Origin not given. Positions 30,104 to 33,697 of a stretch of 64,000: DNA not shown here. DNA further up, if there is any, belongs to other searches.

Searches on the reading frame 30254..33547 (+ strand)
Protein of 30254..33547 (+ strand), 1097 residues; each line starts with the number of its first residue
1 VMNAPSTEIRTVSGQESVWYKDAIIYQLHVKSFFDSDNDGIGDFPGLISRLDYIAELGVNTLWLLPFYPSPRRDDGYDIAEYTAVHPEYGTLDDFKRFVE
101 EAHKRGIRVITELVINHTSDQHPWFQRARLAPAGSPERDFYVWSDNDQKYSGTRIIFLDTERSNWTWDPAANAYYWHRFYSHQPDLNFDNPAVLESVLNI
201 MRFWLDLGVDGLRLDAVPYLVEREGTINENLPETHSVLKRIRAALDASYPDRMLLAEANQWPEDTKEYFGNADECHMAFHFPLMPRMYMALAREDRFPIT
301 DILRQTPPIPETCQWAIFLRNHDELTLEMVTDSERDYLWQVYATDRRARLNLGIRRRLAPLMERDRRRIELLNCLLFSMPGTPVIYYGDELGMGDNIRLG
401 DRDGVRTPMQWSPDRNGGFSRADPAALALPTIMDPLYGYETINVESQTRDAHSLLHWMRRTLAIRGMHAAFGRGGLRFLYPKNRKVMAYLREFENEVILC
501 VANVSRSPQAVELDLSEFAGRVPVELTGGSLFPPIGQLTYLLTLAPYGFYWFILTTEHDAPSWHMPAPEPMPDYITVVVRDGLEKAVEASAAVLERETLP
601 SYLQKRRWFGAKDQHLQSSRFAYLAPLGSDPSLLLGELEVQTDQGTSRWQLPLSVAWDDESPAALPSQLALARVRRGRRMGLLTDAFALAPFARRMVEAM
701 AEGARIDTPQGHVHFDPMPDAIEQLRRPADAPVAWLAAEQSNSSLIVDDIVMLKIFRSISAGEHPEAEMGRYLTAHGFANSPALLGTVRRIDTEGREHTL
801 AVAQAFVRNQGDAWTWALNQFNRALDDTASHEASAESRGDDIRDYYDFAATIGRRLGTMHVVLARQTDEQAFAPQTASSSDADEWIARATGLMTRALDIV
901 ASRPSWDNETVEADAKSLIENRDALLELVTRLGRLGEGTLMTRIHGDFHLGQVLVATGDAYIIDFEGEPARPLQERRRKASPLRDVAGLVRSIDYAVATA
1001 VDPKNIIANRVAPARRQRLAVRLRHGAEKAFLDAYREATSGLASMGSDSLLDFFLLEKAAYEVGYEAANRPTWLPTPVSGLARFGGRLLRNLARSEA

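Call 68: search_protein_families(library=pfam, proteins=[window:30254-33547:+], max_evalue=1e-8)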
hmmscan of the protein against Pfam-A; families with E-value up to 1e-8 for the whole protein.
window:30254-33547:+ (1097 aa): 2 families
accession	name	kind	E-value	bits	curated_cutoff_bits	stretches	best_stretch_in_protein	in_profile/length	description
PF00128.31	Alpha-amylase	-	2.4e-94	317.5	22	1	27-472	1-444/446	Alpha amylase, catalytic domain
PF16657.11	Malt_amylase_C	-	2.2e-30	105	27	1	474-551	1-75/75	Maltogenic Amylase, C-terminal domain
